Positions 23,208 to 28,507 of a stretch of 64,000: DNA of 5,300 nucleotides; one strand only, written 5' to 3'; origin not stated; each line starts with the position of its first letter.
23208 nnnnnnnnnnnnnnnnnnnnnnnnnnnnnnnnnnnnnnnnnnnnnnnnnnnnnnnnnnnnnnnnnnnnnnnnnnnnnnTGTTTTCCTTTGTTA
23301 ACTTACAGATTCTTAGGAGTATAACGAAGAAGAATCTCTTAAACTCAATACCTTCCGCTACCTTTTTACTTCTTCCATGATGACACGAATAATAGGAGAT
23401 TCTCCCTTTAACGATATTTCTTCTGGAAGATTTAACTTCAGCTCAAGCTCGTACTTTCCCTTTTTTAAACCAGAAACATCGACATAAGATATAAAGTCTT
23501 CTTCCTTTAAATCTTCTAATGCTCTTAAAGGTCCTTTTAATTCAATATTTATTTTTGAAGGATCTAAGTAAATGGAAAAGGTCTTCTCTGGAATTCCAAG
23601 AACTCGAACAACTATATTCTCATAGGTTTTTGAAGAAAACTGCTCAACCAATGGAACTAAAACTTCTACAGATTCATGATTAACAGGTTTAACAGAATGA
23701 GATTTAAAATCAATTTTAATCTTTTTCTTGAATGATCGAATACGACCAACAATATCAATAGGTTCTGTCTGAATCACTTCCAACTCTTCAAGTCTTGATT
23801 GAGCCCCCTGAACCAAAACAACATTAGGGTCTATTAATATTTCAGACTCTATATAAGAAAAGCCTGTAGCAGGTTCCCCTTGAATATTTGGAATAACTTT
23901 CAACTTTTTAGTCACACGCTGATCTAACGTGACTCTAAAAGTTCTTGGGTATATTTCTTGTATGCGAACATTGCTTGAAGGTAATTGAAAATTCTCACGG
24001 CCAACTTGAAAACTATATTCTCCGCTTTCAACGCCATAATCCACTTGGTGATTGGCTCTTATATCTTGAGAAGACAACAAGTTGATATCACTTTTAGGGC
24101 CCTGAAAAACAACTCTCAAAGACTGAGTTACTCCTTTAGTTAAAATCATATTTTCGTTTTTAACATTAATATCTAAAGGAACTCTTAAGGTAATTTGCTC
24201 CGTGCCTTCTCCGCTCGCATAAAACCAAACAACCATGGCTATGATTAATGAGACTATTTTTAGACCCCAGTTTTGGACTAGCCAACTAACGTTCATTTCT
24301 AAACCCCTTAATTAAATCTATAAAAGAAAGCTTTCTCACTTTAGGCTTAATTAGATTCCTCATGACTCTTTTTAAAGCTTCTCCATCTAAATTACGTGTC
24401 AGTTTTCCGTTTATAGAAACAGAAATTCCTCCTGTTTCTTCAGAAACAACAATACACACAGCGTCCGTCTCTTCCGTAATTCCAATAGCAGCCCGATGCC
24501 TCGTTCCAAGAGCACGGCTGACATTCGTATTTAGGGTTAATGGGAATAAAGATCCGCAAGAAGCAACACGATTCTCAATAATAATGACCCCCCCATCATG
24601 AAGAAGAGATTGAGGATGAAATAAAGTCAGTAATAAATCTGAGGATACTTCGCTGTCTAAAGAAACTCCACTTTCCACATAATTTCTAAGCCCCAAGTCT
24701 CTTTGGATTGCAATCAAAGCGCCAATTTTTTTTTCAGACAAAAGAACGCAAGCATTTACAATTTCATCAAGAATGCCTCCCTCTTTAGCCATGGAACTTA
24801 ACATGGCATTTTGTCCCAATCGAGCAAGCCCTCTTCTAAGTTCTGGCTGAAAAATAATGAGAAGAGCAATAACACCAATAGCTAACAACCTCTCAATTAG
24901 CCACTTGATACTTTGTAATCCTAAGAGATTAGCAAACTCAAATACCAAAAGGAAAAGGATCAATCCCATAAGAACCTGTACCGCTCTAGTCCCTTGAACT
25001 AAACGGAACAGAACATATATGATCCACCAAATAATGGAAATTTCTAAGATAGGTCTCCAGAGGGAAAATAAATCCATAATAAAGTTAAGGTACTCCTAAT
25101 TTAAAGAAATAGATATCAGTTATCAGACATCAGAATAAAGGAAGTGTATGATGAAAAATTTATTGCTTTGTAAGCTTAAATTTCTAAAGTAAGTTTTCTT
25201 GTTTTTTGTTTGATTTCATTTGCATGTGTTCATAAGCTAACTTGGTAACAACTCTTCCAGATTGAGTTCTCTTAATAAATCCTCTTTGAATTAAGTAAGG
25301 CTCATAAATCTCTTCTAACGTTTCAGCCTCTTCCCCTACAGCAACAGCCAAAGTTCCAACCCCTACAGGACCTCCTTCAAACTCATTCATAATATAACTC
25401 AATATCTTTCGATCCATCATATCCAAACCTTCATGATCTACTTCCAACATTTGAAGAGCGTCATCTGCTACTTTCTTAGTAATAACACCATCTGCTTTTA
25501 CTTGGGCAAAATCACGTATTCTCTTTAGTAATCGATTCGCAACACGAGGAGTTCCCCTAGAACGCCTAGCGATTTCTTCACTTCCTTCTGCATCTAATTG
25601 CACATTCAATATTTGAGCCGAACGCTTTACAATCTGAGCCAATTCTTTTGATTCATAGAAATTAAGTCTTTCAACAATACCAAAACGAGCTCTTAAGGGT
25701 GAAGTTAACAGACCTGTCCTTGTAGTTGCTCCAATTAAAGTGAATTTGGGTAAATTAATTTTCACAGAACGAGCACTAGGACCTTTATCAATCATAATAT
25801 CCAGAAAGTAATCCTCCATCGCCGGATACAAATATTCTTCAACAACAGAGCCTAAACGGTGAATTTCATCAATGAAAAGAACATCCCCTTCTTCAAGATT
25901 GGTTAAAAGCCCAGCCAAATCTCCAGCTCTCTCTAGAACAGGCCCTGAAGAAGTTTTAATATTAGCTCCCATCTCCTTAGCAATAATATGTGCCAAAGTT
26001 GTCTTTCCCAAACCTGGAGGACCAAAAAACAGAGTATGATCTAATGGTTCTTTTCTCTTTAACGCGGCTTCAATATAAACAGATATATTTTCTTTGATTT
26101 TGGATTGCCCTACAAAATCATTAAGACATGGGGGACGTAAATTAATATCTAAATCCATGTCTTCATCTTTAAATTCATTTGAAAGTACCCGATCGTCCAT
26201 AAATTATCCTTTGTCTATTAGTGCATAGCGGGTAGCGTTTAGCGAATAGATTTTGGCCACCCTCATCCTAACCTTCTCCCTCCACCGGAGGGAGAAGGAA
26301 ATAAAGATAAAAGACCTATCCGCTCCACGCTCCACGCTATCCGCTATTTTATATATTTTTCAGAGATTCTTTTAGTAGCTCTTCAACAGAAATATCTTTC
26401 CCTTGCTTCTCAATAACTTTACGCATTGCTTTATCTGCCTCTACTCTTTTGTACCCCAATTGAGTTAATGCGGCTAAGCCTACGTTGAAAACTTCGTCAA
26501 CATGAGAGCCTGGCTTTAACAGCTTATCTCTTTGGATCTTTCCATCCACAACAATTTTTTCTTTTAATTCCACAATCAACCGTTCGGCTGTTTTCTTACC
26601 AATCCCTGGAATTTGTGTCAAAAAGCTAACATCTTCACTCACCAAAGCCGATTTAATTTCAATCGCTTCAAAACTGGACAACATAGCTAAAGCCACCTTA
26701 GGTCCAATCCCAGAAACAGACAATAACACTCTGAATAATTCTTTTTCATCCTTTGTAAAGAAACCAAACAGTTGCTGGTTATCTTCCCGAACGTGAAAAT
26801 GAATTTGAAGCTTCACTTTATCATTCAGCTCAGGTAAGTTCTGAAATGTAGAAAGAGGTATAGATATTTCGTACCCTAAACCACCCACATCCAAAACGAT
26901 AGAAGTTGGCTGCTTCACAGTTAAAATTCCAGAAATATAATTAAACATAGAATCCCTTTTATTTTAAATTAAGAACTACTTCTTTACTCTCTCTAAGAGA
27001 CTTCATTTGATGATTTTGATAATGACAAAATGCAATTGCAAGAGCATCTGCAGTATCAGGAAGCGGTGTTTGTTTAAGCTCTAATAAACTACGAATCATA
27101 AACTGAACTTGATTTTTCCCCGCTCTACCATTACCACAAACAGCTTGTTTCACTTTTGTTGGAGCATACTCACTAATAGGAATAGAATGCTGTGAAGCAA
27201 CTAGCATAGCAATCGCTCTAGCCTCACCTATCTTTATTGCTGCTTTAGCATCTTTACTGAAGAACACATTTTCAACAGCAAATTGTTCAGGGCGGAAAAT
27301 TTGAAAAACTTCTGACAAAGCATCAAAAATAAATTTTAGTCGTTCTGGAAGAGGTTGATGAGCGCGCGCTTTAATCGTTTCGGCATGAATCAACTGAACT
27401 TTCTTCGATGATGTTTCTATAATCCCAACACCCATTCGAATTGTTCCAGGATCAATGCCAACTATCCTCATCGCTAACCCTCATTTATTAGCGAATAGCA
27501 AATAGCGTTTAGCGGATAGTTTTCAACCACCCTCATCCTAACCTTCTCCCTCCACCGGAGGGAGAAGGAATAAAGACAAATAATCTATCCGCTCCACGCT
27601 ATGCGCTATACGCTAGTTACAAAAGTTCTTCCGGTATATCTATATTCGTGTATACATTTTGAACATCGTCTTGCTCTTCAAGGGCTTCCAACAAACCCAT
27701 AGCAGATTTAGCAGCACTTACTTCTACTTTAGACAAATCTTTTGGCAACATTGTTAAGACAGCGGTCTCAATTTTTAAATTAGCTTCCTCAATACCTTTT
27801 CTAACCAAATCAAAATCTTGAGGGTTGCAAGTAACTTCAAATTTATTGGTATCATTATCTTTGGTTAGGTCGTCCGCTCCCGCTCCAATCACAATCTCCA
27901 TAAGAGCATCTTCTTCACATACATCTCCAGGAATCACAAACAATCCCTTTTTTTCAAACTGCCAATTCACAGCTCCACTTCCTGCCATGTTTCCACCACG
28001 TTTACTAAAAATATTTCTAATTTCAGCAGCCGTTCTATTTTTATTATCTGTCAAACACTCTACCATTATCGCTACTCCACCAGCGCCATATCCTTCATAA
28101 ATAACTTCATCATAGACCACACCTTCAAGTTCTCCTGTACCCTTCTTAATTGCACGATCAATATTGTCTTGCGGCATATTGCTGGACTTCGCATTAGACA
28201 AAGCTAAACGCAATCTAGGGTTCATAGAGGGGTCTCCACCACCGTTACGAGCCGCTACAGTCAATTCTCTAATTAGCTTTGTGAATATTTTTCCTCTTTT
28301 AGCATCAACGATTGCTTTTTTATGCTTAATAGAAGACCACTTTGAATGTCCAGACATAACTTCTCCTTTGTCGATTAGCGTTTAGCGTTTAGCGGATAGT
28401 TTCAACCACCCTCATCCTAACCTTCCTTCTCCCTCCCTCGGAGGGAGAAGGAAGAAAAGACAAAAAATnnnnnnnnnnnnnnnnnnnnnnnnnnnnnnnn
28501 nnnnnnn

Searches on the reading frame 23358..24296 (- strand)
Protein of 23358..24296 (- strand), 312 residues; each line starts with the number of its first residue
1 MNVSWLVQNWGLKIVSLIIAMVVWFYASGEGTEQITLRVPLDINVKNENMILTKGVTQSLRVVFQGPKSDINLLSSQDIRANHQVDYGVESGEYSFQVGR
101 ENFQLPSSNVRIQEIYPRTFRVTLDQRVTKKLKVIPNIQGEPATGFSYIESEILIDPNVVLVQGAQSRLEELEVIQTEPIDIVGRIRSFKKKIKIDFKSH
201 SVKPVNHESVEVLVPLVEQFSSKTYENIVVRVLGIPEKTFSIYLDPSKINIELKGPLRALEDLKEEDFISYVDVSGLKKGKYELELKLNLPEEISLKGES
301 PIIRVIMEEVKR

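Call 11: search_protein_families(library=pfam, proteins=[window:23358-24296:-], max_evalue=0.00001)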
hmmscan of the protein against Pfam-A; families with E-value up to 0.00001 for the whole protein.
window:23358-24296:- (312 aa): 1 family
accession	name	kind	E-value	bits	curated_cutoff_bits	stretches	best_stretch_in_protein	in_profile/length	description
PF07949.17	YbbR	-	1.2e-13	51.6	22.3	0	133-211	2-78/81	YbbR-like protein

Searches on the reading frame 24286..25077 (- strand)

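Call 11: search_protein_families(library=pfam, proteins=[window:24286-25077:-], max_evalue=0.00001)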
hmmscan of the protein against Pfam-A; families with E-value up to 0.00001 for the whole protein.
window:24286-25077:- (263 aa): 2 families
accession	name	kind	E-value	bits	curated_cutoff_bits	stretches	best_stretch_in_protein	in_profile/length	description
PF02457.21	DAC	-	2.3e-37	127.6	27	1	108-226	2-119/119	DisA bacterial checkpoint controller nucleotide-binding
PF19293.4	CdaA_N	-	1.1e-06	29.1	23.8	1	10-79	10-80/81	CdaA N-terminal transmembrane domain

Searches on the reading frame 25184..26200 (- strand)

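Call 11: search_protein_families(library=pfam, proteins=[window:25184-26200:-], max_evalue=0.00001)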
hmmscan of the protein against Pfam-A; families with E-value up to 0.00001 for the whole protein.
window:25184-26200:- (338 aa): 5 families
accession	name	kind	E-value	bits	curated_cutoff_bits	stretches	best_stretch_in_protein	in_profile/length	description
PF05496.18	RuvB_N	-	1.2e-78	262.8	27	1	21-179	1-159/159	Holliday junction DNA helicase RuvB P-loop domain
PF17864.7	AAA_lid_4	-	1.3e-34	118.2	27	1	182-255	1-74/74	RuvB AAA lid domain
PF05491.19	RuvB_C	-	2e-24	85.7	24.7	1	257-327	2-72/72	RuvB C-terminal winged helix domain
PF00004.35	AAA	-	4e-20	73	21.2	1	57-177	2-127/131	ATPase family associated with various cellular activities (AAA)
PF07728.20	AAA_5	-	6.8e-07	29.8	22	0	55-173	1-139/139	AAA domain (dynein-related subfamily)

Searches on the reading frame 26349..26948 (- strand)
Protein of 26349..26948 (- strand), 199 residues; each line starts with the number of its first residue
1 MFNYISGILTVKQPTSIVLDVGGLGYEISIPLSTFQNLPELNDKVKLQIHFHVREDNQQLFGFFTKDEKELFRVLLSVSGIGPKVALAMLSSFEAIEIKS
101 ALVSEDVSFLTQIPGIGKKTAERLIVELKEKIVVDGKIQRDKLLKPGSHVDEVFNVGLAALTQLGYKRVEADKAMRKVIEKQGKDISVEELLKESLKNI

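Call 11: search_protein_families(library=pfam, proteins=[window:26349-26948:-], max_evalue=0.00001)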
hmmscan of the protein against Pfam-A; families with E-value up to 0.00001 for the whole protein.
window:26349-26948:- (199 aa): 4 families
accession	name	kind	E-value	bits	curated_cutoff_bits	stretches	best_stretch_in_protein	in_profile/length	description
PF01330.27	RuvA_N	-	4.4e-23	81.6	23.6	1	1-62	1-61/61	RuvA N terminal domain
PF14520.12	HHH_5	-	1.3e-19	70.9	27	1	72-130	1-57/57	Helix-hairpin-helix domain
PF07499.19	RuvA_C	-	2.2e-10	41.3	24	1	158-198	7-45/47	RuvA, C-terminal domain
PF00633.29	HHH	-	9.5e-08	32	24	0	110-124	13-27/30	Helix-hairpin-helix motif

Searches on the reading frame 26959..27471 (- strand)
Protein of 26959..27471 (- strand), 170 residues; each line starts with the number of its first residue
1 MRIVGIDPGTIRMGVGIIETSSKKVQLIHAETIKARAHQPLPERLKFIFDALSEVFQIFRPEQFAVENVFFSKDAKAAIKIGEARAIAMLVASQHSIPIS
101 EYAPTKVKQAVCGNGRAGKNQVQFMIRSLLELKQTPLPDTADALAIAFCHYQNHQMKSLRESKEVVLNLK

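Call 11: search_protein_families(library=pfam, proteins=[window:26959-27471:-], max_evalue=0.00001)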
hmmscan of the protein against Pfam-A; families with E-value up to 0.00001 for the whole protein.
window:26959-27471:- (170 aa): 1 family
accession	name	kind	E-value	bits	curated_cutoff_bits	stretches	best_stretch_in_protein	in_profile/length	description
PF02075.23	RuvC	-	7.1e-47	159.5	22.2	1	3-150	1-148/148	Crossover junction endodeoxyribonuclease RuvC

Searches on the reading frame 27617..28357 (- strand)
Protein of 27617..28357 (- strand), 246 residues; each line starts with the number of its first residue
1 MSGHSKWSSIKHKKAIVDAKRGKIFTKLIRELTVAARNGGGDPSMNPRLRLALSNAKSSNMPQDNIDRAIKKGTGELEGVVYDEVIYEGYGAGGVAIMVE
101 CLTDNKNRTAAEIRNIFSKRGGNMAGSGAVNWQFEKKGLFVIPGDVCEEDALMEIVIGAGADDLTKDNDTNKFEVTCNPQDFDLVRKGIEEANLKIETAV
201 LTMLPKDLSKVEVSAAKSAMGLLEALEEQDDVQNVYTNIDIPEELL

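Call 11: search_protein_families(library=pfam, proteins=[window:27617-28357:-], max_evalue=0.00001)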
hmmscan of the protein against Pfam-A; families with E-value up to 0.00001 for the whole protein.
window:27617-28357:- (246 aa): 2 families
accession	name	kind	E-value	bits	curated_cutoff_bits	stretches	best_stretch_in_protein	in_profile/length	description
PF01709.26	Transcrip_reg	-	1.6e-56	190.9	27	1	82-239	1-160/160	TACO1/YebC second and third domain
PF20772.2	TACO1_YebC_N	-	4.1e-35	120.5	36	1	5-76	1-73/73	TACO1/YebC protein N-terminal domain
